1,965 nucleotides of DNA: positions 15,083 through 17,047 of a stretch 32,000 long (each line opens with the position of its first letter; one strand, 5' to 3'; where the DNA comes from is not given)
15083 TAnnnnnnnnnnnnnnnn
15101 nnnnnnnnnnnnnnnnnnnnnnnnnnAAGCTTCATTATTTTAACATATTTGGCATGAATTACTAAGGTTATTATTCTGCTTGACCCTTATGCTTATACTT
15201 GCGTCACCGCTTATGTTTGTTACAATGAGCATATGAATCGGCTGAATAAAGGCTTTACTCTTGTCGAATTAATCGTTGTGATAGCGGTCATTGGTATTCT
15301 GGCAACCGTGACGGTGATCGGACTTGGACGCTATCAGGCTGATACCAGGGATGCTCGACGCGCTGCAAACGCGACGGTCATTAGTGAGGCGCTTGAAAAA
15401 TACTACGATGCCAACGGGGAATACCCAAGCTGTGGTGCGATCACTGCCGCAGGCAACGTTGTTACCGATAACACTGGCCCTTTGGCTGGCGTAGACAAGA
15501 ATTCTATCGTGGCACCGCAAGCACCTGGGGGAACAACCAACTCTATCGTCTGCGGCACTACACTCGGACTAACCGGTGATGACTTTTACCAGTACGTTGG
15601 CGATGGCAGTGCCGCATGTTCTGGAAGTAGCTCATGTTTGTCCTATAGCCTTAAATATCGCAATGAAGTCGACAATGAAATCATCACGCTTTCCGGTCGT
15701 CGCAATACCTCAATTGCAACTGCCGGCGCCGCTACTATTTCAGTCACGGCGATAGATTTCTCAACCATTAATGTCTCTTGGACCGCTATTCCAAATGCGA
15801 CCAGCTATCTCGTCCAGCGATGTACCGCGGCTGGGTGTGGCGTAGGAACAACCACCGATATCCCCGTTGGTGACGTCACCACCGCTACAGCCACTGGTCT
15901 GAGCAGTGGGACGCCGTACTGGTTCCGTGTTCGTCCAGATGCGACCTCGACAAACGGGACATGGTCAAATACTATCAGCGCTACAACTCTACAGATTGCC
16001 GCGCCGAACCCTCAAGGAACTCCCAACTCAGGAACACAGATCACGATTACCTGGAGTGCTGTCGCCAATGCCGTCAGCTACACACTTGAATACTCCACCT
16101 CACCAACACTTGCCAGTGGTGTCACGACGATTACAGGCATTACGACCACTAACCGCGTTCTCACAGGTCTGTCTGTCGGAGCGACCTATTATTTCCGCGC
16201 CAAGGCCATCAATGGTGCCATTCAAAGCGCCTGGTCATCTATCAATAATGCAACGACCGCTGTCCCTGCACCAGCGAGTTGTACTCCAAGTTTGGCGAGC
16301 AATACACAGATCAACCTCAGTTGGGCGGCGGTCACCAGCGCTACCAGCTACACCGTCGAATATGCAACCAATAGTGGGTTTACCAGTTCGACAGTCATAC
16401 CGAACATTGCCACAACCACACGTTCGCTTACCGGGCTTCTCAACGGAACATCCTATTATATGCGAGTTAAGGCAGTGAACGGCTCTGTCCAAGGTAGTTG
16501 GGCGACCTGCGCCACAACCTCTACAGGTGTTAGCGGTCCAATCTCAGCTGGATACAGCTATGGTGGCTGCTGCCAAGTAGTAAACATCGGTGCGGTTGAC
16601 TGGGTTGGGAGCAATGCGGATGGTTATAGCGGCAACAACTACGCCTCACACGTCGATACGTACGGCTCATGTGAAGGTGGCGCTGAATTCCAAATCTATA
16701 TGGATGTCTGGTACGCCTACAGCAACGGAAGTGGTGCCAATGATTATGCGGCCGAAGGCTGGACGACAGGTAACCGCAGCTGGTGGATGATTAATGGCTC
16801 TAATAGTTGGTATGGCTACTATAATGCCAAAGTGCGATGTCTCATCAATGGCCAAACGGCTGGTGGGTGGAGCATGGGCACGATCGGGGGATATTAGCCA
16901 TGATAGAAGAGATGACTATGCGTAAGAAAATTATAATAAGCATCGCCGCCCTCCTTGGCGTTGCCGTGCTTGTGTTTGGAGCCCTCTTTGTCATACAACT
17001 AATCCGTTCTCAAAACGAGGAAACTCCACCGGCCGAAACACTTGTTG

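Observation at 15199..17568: Giant type IV pilin-like protein with three FN3 modules and an aromatic-rich tip domain, followed at a 2-nt gap by a membrane-anchored partner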

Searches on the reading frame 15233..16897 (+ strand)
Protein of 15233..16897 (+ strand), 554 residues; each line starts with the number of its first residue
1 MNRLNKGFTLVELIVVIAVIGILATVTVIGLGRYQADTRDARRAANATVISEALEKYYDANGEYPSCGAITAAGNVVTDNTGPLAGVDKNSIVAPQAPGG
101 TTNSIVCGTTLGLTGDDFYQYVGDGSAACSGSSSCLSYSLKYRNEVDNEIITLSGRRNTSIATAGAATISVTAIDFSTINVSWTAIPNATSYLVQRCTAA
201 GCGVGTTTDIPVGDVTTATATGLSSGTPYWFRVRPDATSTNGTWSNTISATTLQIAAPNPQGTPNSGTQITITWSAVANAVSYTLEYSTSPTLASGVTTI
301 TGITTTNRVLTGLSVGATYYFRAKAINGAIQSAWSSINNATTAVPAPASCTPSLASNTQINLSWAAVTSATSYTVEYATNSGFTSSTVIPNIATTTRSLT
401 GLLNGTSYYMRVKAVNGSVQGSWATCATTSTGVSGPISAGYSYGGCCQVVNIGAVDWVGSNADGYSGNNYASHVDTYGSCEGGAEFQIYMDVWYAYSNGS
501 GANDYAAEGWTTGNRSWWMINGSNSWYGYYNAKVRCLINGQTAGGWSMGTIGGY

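Call 4: search_protein_families(library=pfam, proteins=[window:15233-16897:+], max_evalue=0.1)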
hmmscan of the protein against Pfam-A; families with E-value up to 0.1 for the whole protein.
window:15233-16897:+ (554 aa): 7 families
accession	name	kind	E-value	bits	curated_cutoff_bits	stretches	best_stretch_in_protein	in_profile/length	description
PF00041.27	fn3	-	1.8e-22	79.8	25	3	355-424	11-78/84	Fibronectin type III domain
PF16656.11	Pur_ac_phosph_N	-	1.9e-12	48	30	3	266-342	11-93/93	Purple acid Phosphatase, N-terminal domain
PF07963.17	N_methyl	-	9.1e-08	31.8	21.2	1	3-26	2-25/27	Prokaryotic N-terminal methylation motif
PF16655.11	PhoD_N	-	8.6e-06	26.7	30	0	217-239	60-82/90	PhoD-like phosphatase, N-terminal domain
PF25059.1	FN3_DSCAM-DSCAML_C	-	0.00066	20.4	39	0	371-418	21-70/89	DSCAM/DSCAML C-terminal Fn3-like domain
PF10179.15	NDNF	-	0.007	16.9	27.3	0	394-430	88-124/127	Neuron-derived neurotrophic factor, first Fn(III) domain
PF23759.1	GBD_T9SS_assoc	-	0.015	16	27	0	465-496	21-50/116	Galactose binding domain-like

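Call 5: search_protein_families(library=ncbifam, proteins=[window:15233-16897:+], max_evalue=0.1)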
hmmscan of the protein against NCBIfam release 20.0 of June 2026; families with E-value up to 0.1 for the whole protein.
window:15233-16897:+ (554 aa): 11 families
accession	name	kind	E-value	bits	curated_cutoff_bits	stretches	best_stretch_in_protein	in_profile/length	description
TIGR01710.1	typeII_sec_gspG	equivalog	5.7e-08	32.9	88.85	1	6-66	1-61/134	type II secretion system major pseudopilin GspG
TIGR02532.1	IV_pilin_GFxxxE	domain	8e-08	31.8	16.3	1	6-27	2-23/24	prepilin-type N-terminal cleavage/methylation domain-containing protein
NF041775.1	typeIV_PilA_Myxo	equivalog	5e-07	29.9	400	1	2-60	7-65/214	type IV pilin protein PilA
NF040999.1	pilin_ComGC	equivalog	5.8e-06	26.4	75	1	6-78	2-74/84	competence type IV pilus major pilin ComGC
TIGR01708.2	typeII_sec_gspH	equivalog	8.9e-06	25.8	80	1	6-45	2-40/169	type II secretion system minor pseudopilin GspH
NF007862.0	PRK10574.1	equivalog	1.9e-05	24.8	138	1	5-38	4-34/145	prepilin peptidase-dependent pilin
NF007800.0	PRK10506.1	equivalog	0.00069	19.5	158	1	4-46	7-49/163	prepilin peptidase-dependent protein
NF041013.1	T4P_ComGE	equivalog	0.0019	18.3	49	1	5-60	3-59/83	competence type IV pilus minor pilin ComGE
TIGR02596.1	TIGR02596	subfamily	0.0034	17.5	70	1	8-32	1-25/196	Verru_Chthon cassette protein D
TIGR02599.1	TIGR02599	subfamily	0.0087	15.3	256.5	1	7-42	1-36/361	Verru_Chthon cassette protein C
NF040982.1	ComGD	equivalog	0.026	14.9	70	0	5-28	1-23/139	competence type IV pilus minor pilin ComGD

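Call 10: find_homologous_proteins(query=window:15233-16897:+)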
Query window:15233-16897:+ (554 aa): 419 proteins with E <= 0.001 among 8000 candidates; the best 120 are listed.
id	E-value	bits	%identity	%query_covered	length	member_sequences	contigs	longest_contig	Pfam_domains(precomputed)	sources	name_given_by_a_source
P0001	0.0e+0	1203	100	100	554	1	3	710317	PF16655.13,PF07963.18,PF00041.28,PF16656.12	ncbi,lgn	ncbi:MAG: fibronectin type III domain-containing protein [Candidatus Microsaccharimonas sp.]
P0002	0.0e+0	1058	86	100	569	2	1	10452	PF07963.18,PF00041.28,PF16656.12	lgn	-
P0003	8.6e-241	818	69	100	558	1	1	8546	PF16655.13,PF07963.18,PF00041.28,PF10179.16,PF16656.12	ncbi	-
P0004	1.3e-169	584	54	100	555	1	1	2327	PF16655.13,PF07963.18,PF00041.28,PF16656.12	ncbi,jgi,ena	jgi:prepilin-type N-terminal cleavage/methylation domain-containing protein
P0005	1.3e-149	518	51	100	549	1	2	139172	PF16655.13,PF00041.28,PF10179.16,PF16656.12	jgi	jgi:prepilin-type N-terminal cleavage/methylation domain-containing protein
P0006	1.1e-144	501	46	79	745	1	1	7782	PF16655.13,PF07963.18,PF23376.2,PF25788.3,PF00041.28,PF10179.16,PF16656.12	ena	-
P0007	4.3e-139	483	48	100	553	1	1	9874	PF07963.18,PF00041.28,PF16656.12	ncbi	ncbi:MAG: fibronectin type III domain-containing protein [Candidatus Microsaccharimonas sp.]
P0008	1.1e-138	481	48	99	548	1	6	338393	PF07963.18,PF00041.28,PF16656.12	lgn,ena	-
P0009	2.5e-138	480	49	97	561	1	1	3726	PF07963.18,PF00041.28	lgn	-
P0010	1.6e-137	478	48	100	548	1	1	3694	PF16655.13,PF07963.18,PF00041.28,PF16656.12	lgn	-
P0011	3.2e-135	470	49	97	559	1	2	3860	PF16655.13,PF07963.18,PF00041.28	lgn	-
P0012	1.4e-134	468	49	97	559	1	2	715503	PF07963.18,PF00041.28,PF16656.12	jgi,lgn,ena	-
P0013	5.0e-134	466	46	100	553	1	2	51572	PF16655.13,PF07963.18,PF00041.28,PF16656.12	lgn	-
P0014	5.9e-134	466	49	97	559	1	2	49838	PF07963.18,PF00041.28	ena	-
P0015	5.3e-131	456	48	97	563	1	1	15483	PF16655.13,PF07963.18,PF00041.28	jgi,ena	-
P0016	5.4e-130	453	49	97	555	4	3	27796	PF00041.28,PF16656.12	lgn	-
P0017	8.8e-130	452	45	100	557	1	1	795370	PF16655.13,PF00041.28,PF16656.12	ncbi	ncbi:MAG: fibronectin type III domain-containing protein [Candidatus Saccharimonadales bacterium]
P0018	1.7e-128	448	48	97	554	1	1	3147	PF00041.28,PF16656.12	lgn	-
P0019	2.0e-128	448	43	100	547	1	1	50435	PF16655.13,PF01108.24,PF00041.28,PF16656.12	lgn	-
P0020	2.8e-127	444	49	97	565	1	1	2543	PF00041.28,PF16656.12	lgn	-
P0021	6.3e-127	443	47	97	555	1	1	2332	PF00041.28,PF16656.12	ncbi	-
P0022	7.7e-127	442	47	97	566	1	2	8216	PF07963.18,PF00041.28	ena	-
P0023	8.5e-126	439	50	88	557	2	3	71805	PF00041.28,PF16656.12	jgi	jgi:prepilin-type N-terminal cleavage/methylation domain-containing protein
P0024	6.4e-125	436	48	98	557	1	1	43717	PF00041.28,PF16656.12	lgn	-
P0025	1.9e-123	431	49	97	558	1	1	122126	PF16655.13,PF00041.28,PF16656.12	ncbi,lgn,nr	ncbi:MAG: hypothetical protein JWM52_660 [Candidatus Saccharibacteria bacterium]|nr:hypothetical pro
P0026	3.1e-123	430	44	100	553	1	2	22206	PF16655.13,PF07963.18,PF00041.28,PF16656.12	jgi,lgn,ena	-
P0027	1.5e-121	425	49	88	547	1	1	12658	PF00041.28,PF16656.12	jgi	jgi:prepilin-type N-terminal cleavage/methylation domain-containing protein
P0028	6.7e-121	423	44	99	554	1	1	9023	PF16655.13,PF07963.18,PF00041.28,PF16656.12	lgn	-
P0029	9.3e-121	422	47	97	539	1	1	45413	PF16655.13,PF07963.18,PF00041.28,PF16656.12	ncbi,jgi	jgi:prepilin-type N-terminal cleavage/methylation domain-containing protein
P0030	1.7e-119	418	45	78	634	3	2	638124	PF16655.13,PF01108.24,PF07963.18,PF25059.2,PF00041.28,PF16656.12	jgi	jgi:prepilin-type N-terminal cleavage/methylation domain-containing protein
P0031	2.8e-119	417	45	99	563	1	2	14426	PF07963.18,PF00041.28,PF16656.12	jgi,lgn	jgi:prepilin-type N-terminal cleavage/methylation domain-containing protein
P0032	8.2e-119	416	42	77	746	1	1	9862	PF07963.18,PF00041.28,PF16656.12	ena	-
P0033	2.8e-117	411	45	96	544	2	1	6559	PF16655.13,PF07963.18,PF09294.17,PF25814.2,PF00041.28,PF16656.12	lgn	-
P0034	3.6e-117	410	42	100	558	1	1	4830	PF07963.18,PF00041.28,PF16656.12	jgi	jgi:prepilin-type N-terminal cleavage/methylation domain-containing protein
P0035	4.2e-117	410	44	99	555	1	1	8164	PF07963.18,PF00041.28,PF16656.12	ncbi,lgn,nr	ncbi:fibronectin type III domain-containing protein [Candidatus Saccharibacteria bacterium]|nr:fibro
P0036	2.1e-116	408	43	100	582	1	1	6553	PF01108.24,PF07963.18,PF00041.28,PF16656.12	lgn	-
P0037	2.2e-116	408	45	97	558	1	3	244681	PF00041.28,PF16656.12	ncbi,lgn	-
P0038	2.4e-116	408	43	100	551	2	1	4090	PF16655.13,PF07963.18,PF09294.17,PF00041.28,PF16656.12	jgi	jgi:prepilin-type N-terminal cleavage/methylation domain-containing protein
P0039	2.8e-116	407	45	100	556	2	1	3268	PF01108.24,PF07963.18,PF00041.28,PF16656.12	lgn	-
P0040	4.3e-116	407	48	89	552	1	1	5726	PF07963.18,PF00041.28,PF16656.12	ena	-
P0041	3.7e-115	404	43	100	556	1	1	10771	PF01108.24,PF07963.18,PF00041.28,PF16656.12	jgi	jgi:prepilin-type N-terminal cleavage/methylation domain-containing protein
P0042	6.0e-115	403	44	97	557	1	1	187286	PF07963.18,PF00041.28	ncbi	ncbi:MAG: fibronectin type III domain-containing protein [Candidatus Microsaccharimonas sp.]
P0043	7.9e-115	403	46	97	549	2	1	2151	PF07963.18,PF00041.28,PF16656.12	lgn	-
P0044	8.3e-115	403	43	100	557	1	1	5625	PF16655.13,PF07963.18,PF00041.28,PF16656.12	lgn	-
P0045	1.1e-113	399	44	97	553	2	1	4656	PF07963.18,PF14292.13,PF00041.28,PF10179.16,PF16656.12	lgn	-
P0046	1.7e-113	398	43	99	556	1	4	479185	PF01108.24,PF07963.18,PF00041.28,PF16656.12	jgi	jgi:prepilin-type N-terminal cleavage/methylation domain-containing protein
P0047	1.8e-113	398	41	75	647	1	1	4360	PF16655.13,PF07963.18,PF25059.2,PF23376.2,PF00041.28,PF16656.12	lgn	-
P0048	2.3e-113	398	41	100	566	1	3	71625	PF07963.18,PF00041.28,PF16656.12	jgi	jgi:prepilin-type N-terminal cleavage/methylation domain-containing protein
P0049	4.1e-113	397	42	99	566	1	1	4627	PF07963.18,PF00041.28,PF16656.12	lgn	-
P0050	9.4e-113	396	42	100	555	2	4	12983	PF16655.13,PF07963.18,PF00041.28,PF16656.12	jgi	jgi:prepilin-type N-terminal cleavage/methylation domain-containing protein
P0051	1.8e-112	395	43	100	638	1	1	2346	PF07963.18,PF00041.28,PF16656.12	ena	-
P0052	2.3e-112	395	47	78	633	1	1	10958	PF16655.13,PF07963.18,PF25059.2,PF24489.2,PF00041.28,PF16656.12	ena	-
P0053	7.5e-112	393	42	75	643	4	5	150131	PF21605.4,PF16655.13,PF01108.24,PF07963.18,PF25059.2,PF00041.28,PF16656.12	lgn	-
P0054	2.9e-111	391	43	99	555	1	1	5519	PF01108.24,PF07963.18,PF00041.28,PF16656.12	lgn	-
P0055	3.6e-110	387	42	76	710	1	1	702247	PF07963.18,PF00041.28,PF16656.12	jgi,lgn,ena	-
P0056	8.2e-110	386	43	100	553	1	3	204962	PF16655.13,PF01108.24,PF07963.18,PF00041.28,PF16656.12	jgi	jgi:prepilin-type N-terminal cleavage/methylation domain-containing protein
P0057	2.6e-109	385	42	94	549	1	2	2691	PF16655.13,PF07963.18,PF09294.17,PF00041.28,PF16656.12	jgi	jgi:prepilin-type N-terminal cleavage/methylation domain-containing protein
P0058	5.3e-109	383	48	79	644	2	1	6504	PF16655.13,PF07963.18,PF00041.28,PF16656.12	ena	-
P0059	5.6e-109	383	47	79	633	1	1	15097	PF16655.13,PF07963.18,PF00041.28,PF16656.12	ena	-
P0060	7.0e-109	383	43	100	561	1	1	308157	PF07963.18,PF00041.28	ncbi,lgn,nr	ncbi:MAG: ral secretion pathway protein [Candidatus Saccharibacteria bacterium]|nr:ral secretion pat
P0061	1.2e-108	382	42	78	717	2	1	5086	PF16655.13,PF07963.18,PF00041.28,PF16656.12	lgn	-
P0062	1.4e-108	382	44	99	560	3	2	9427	PF16655.13,PF07963.18,PF00041.28,PF16656.12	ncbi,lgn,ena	-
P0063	2.3e-108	381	41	77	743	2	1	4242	PF16655.13,PF00041.28,PF16656.12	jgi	-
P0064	2.9e-108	381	42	75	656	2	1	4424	PF07963.18,PF00041.28,PF16656.12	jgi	-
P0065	5.2e-108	380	43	100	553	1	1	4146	PF07963.18,PF00041.28,PF16656.12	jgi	jgi:prepilin-type N-terminal cleavage/methylation domain-containing protein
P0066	2.5e-106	375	43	98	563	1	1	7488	PF16655.13,PF00041.28,PF16656.12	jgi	jgi:prepilin-type N-terminal cleavage/methylation domain-containing protein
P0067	2.5e-106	375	42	96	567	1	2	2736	PF16655.13,PF07963.18,PF14292.13,PF00041.28,PF16656.12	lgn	-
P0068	2.8e-106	374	41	97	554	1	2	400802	PF07963.18,PF00041.28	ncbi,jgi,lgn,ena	-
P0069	3.2e-106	374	40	100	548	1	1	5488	PF16655.13,PF07963.18,PF00041.28,PF16656.12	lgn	-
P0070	9.4e-105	369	48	78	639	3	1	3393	PF07963.18,PF00041.28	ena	-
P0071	1.0e-104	369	41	100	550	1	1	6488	PF07963.18,PF00041.28,PF16656.12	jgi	-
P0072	1.7e-104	369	48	75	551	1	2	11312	PF16655.13,PF07963.18,PF00041.28,PF16656.12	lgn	-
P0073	1.3e-103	366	55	63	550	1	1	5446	PF00041.28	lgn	-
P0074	1.9e-103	365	43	97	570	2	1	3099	PF16655.13,PF07963.18,PF00041.28,PF16656.12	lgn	-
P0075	6.6e-103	363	40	100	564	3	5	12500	PF07963.18,PF00041.28,PF16656.12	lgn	-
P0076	9.3e-103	363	48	75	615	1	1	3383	PF07963.18,PF00041.28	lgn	-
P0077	2.3e-102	362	41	97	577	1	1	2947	PF07963.18,PF14292.13,PF00041.28,PF16656.12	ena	-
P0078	2.5e-102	361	47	79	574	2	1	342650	PF07963.18,PF00041.28,PF16656.12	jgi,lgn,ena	-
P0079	2.6e-102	361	39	75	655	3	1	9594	PF07963.18,PF25059.2,PF23376.2,PF09294.17,PF00041.28,PF16656.12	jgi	jgi:prepilin-type N-terminal cleavage/methylation domain-containing protein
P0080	5.0e-102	360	40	97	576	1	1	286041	PF07963.18,PF00041.28,PF16656.12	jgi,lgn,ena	-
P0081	5.5e-102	360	47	78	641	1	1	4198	PF07963.18,PF00041.28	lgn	-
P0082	3.5e-101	358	40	98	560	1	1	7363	PF07963.18,PF00041.28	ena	-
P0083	1.2e-100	356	41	97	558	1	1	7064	PF07963.18,PF00041.28,PF16656.12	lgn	-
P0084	1.9e-100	355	42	99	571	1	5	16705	PF07963.18,PF00041.28,PF16656.12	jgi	jgi:prepilin-type N-terminal cleavage/methylation domain-containing protein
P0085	2.4e-100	355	38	78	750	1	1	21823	PF16655.13,PF00041.28,PF16656.12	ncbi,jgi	-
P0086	7.4e-100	353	40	97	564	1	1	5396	PF16655.13,PF00041.28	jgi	jgi:prepilin-type N-terminal cleavage/methylation domain-containing protein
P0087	3.8e-99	351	49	75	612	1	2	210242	PF07963.18,PF00041.28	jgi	jgi:prepilin-type N-terminal cleavage/methylation domain-containing protein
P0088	5.7e-99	350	40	100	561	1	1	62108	PF07963.18,PF00041.28,PF16656.12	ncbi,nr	ncbi:prepilin-type N-terminal cleavage/methylation domain-containing protein [Patescibacteria group 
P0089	9.4e-99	350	43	80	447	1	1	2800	PF07963.18,PF00041.28,PF16656.12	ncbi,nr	ncbi:MAG TPA: fibronectin type III domain-containing protein, partial [Candidatus Saccharimonadales 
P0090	2.2e-98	348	44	79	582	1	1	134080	PF07963.18,PF00041.28,PF16656.12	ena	-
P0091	3.2e-98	348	44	79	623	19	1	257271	PF16655.13,PF07963.18,PF00041.28,PF16656.12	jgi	-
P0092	4.9e-98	347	42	97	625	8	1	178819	PF16655.13,PF07963.18,PF00041.28,PF16656.12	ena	-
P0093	6.4e-98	347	47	69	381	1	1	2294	PF07963.18,PF00041.28,PF16656.12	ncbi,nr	ncbi:MAG TPA: prepilin-type N-terminal cleavage/methylation domain-containing protein, partial [Cand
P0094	2.2e-97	345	44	79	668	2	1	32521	PF16655.13,PF07963.18,PF00041.28,PF16656.12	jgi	jgi:prepilin-type N-terminal cleavage/methylation domain-containing protein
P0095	2.6e-97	345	44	79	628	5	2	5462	PF01108.24,PF07963.18,PF00041.28,PF16656.12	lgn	-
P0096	4.7e-97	344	38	100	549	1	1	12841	PF01108.24,PF07963.18,PF00041.28,PF16656.12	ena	-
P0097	4.0e-96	341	44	88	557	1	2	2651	PF07963.18,PF00041.28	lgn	-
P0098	2.7e-95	338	40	97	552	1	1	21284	PF16655.13,PF07963.18,PF00041.28,PF16656.12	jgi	-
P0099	3.0e-95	338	41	78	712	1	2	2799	PF16655.13,PF07963.18,PF25788.3,PF00041.28,PF10179.16,PF16656.12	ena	-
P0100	3.7e-95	338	40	100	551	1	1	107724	PF16655.13,PF07963.18,PF00041.28,PF16656.12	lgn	-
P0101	6.9e-95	337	43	74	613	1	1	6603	PF16655.13,PF07963.18,PF00041.28,PF16656.12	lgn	-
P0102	9.4e-95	336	42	87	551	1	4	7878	PF07963.18,PF00041.28,PF16656.12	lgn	-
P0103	1.2e-94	336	42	79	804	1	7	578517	PF16655.13,PF07963.18,PF23376.2,PF25788.3,PF09294.17,PF00041.28,PF10179.16,PF16656.12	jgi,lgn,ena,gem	-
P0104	1.4e-94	336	40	97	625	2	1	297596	PF16655.13,PF07963.18,PF00041.28,PF16656.12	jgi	-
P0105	1.5e-94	336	43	75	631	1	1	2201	PF16655.13,PF07963.18,PF00041.28,PF16656.12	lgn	-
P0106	2.7e-94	335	38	99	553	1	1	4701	PF07963.18,PF00041.28,PF16656.12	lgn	-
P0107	3.5e-94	335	46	75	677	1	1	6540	PF16655.13,PF07963.18,PF00041.28,PF10179.16,PF16656.12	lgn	-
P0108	3.8e-94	334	43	80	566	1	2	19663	PF21605.4,PF16655.13,PF00041.28,PF05895.18,PF16656.12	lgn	-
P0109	4.5e-94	334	45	75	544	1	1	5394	PF07963.18,PF14292.13,PF00041.28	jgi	jgi:prepilin-type N-terminal cleavage/methylation domain-containing protein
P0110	1.5e-93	333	43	88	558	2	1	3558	PF07963.18,PF00041.28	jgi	jgi:prepilin-type N-terminal cleavage/methylation domain-containing protein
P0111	1.8e-93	332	41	82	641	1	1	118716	PF07963.18,PF00041.28,PF16656.12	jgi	jgi:prepilin-type N-terminal cleavage/methylation domain-containing protein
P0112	3.1e-93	331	42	88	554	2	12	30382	PF07963.18,PF00041.28,PF16656.12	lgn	-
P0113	5.1e-93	331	45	74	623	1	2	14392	PF07963.18,PF00041.28,PF16656.12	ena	-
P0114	1.1e-92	330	42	79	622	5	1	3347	PF07963.18,PF00041.28,PF16656.12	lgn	-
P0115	1.8e-92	329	40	89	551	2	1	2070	PF16655.13,PF07963.18,PF00041.28,PF16656.12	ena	-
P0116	2.1e-92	329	41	88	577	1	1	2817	PF07963.18,PF00041.28,PF16656.12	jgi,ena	-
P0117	3.8e-92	328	46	79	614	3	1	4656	PF07963.18,PF00041.28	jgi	jgi:prepilin-type N-terminal cleavage/methylation domain-containing protein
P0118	8.8e-92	327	40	97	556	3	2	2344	PF07963.18,PF00041.28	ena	-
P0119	1.9e-91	326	40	97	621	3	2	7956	PF16655.13,PF07963.18,PF00041.28,PF16656.12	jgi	-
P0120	5.9e-91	324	39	97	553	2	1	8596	PF07963.18,PF00041.28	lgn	-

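Call 11: search_solved_structures(query=window:15233-16897:+, max_evalue=1)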
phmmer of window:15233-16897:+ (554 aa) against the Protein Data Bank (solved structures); distinct sequences matched with E-value up to 1: 75 (the best 60 are shown).
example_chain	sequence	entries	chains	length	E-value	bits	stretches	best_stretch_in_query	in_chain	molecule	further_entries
1tdq_A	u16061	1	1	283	1.2e-09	40.6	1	174-422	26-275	Tenascin-R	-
8g4l_bm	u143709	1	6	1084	1.3e-08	37.2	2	215-418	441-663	Titin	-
9vsf_A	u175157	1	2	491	2e-08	36.6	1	256-363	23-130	Beta-1,3-glucanase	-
4u3h_A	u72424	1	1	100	8.2e-07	31.3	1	348-428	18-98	FN3con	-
3mpc_A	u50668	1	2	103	1.9e-06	30.1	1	344-420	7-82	Fn3-like protein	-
5j7k_A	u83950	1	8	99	2e-06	30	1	349-424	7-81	FN3con-a-lys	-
9egp_A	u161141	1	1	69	2.8e-06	29.5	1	3-65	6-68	Geopilin domain 1 protein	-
7tgg_A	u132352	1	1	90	1e-05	27.7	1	3-65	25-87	Geopilin domain 1 protein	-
8p3b_A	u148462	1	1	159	2e-05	26.7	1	8-113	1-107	Fimbrial protein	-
1qr4_A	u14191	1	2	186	3.1e-05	26.1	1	267-419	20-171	PROTEIN (TENASCIN)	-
2hi2_A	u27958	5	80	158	8e-05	24.7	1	8-111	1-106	Fimbrial protein | PilA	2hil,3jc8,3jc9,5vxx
5n06_A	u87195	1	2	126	0.00016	23.8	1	172-253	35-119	Tyrosine-protein kinase receptor Tie-1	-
4yfe_A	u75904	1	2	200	0.00026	23.1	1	256-366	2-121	Receptor-type tyrosine-protein phosphatase delta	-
1ay2_A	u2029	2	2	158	0.00026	23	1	8-109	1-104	TYPE 4 PILIN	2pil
5kua_A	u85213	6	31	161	0.00027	23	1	8-76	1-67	pilin | Neisseria meningitidis PilE variant SB-GATDH | Neisseria meningitidis PilE, SB-DATDH variant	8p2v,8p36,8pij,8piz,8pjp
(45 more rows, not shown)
